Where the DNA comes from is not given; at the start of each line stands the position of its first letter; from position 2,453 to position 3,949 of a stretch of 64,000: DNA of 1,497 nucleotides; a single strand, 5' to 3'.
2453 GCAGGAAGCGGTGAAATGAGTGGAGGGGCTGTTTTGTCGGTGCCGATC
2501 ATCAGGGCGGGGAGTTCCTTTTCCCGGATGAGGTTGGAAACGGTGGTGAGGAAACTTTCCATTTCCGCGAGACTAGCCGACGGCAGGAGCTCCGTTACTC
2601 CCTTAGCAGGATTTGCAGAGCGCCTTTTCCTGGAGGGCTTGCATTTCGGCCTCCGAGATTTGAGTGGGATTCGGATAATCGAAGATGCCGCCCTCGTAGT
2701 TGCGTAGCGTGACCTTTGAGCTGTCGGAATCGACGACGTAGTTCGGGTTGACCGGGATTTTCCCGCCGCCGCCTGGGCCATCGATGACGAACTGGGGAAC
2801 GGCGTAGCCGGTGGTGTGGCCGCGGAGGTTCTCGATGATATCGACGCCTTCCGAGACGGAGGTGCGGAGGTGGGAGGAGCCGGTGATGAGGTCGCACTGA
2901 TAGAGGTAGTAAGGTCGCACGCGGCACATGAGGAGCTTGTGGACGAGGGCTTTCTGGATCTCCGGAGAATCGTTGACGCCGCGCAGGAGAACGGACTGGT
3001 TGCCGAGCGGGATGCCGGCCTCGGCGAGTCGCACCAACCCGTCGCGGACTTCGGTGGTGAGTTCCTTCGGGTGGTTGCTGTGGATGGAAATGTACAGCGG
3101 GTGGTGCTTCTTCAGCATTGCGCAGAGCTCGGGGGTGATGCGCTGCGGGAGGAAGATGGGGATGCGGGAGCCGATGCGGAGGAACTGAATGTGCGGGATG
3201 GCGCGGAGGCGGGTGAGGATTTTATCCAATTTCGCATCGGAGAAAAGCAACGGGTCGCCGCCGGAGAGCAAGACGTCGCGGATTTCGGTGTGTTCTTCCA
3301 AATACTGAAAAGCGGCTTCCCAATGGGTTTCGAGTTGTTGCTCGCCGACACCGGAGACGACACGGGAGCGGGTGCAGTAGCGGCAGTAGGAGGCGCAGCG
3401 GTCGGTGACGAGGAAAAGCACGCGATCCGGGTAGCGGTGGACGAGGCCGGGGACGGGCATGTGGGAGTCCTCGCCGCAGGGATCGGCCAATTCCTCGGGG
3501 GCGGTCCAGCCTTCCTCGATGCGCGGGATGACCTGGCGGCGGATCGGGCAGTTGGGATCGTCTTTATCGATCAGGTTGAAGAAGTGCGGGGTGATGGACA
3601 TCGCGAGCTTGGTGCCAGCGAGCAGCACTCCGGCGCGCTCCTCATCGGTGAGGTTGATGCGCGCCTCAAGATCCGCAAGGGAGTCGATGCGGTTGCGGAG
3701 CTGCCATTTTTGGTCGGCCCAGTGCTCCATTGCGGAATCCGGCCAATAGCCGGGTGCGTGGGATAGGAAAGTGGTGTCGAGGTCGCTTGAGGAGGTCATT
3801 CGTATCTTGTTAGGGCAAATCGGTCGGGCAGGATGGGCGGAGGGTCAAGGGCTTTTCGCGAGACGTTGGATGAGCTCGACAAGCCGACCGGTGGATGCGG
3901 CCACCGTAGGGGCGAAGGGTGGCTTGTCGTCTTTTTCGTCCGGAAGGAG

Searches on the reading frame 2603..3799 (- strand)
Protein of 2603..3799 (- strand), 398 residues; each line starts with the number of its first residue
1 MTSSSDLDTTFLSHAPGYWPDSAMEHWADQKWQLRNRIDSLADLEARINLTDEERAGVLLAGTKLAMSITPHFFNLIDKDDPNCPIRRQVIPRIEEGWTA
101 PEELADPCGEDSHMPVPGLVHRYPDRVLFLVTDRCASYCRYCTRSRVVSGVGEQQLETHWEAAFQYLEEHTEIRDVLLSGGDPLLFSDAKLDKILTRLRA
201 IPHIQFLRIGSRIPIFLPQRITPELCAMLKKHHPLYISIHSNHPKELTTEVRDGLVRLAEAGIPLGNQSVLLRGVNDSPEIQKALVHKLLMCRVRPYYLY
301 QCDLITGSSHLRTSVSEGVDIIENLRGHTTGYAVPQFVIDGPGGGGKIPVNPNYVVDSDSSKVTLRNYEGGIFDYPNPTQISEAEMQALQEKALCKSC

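Call 46: find_encoding_contigs(protein=window:2603-3799:-, flank=10000, max_places=4)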
Protein window:2603-3799:- (398 aa): 2 contigs read that carry it; 2 places shown.
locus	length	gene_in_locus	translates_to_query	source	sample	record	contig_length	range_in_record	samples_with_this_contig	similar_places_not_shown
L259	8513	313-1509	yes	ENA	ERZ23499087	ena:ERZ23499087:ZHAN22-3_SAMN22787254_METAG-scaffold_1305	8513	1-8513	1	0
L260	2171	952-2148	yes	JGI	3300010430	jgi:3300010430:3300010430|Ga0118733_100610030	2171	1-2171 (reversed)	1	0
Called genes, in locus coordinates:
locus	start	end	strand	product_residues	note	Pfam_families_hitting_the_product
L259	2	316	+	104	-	?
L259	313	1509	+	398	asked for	PF04055:Radical_SAM, PF12544:LAM_C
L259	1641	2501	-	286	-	PF20434:BD-FAE, PF07859:Abhydrolase_3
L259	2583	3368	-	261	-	-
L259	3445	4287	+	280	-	-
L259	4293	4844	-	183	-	-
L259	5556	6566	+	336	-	PF08240:ADH_N, PF00107:ADH_zinc_N, PF13602:ADH_zinc_N_2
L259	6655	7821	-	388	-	PF07787:TMEM43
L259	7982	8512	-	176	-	?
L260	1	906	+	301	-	?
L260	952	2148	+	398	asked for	PF04055:Radical_SAM, PF12544:LAM_C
